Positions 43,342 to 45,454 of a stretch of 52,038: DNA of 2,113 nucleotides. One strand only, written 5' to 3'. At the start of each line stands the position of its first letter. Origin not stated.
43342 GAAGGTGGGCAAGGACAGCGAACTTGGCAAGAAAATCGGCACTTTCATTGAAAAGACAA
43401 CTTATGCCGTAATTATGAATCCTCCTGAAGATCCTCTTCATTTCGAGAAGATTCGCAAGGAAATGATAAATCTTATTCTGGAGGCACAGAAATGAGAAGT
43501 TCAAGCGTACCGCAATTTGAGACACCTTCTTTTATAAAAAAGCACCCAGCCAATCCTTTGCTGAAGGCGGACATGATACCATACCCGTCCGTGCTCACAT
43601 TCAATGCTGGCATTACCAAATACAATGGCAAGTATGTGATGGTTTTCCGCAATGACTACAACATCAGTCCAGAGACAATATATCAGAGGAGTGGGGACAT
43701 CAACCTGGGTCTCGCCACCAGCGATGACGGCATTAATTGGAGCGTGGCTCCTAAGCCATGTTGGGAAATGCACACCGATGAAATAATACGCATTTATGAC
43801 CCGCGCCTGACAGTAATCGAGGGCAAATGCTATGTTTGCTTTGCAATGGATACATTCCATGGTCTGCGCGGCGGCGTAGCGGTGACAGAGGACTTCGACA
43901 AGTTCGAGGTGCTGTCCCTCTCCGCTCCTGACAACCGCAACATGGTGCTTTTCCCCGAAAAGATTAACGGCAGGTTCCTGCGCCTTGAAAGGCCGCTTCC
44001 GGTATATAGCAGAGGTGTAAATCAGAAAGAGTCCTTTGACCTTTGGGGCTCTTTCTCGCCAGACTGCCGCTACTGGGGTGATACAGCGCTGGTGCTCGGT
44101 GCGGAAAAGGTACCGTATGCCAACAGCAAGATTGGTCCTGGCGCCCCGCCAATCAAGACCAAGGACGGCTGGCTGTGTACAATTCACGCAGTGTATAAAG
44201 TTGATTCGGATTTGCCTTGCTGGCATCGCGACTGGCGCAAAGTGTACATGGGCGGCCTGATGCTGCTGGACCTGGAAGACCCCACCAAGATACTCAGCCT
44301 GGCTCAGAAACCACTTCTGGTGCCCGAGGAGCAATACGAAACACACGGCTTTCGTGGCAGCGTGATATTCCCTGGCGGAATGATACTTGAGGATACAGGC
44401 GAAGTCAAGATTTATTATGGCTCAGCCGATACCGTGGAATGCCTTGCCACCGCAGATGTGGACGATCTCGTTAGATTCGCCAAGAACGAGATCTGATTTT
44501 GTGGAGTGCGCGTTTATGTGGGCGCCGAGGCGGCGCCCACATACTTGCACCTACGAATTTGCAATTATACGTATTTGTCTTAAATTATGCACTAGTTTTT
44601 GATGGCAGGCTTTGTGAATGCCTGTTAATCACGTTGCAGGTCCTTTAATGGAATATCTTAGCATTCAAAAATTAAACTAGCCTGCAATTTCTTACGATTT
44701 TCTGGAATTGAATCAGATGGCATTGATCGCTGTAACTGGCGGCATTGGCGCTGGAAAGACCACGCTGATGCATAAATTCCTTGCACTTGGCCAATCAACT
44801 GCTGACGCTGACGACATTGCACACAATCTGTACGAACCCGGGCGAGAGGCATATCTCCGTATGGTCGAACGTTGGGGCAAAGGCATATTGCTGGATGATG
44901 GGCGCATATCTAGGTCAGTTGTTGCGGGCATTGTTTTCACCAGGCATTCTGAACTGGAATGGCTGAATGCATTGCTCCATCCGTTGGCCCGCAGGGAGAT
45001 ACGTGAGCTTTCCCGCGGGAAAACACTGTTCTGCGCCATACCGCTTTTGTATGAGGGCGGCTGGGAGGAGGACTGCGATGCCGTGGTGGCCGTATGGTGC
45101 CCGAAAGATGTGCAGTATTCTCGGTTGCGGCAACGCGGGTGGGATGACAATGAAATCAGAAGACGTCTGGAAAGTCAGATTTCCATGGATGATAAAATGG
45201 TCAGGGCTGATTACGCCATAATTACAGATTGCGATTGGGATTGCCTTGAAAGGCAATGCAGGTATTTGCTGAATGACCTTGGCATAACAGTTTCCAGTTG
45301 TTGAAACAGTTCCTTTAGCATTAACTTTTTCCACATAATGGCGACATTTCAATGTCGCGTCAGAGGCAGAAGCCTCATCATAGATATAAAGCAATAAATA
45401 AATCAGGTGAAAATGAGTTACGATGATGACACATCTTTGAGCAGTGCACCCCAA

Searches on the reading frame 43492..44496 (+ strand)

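Call 57: search_protein_families(library=pfam, proteins=[window:43492-44496:+], max_evalue=0.0001)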
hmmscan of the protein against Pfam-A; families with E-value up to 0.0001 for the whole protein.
window:43492-44496:+ (334 aa): 1 family
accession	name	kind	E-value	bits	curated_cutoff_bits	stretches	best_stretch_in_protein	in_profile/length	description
PF04041.19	Glyco_hydro_130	-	9.9e-40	136.9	26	1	33-331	32-319/320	beta-1,4-mannooligosaccharide phosphorylase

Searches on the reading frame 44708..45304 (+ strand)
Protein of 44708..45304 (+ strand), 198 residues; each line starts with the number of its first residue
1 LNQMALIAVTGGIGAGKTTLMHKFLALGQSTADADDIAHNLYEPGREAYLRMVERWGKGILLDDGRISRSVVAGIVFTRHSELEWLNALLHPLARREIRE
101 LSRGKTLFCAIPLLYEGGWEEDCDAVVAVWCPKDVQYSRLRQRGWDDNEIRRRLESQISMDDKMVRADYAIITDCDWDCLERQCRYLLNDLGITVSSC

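Call 57: search_protein_families(library=pfam, proteins=[window:44708-45304:+], max_evalue=0.0001)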
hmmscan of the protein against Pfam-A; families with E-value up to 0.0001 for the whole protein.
window:44708-45304:+ (198 aa): 2 families
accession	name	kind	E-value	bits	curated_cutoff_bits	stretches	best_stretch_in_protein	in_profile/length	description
PF01121.26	CoaE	-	1.2e-39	136.3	27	1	6-172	2-173/180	Dephospho-CoA kinase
PF13238.12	AAA_18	-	2.4e-06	28.5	29.4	0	121-158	88-126/128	AAA domain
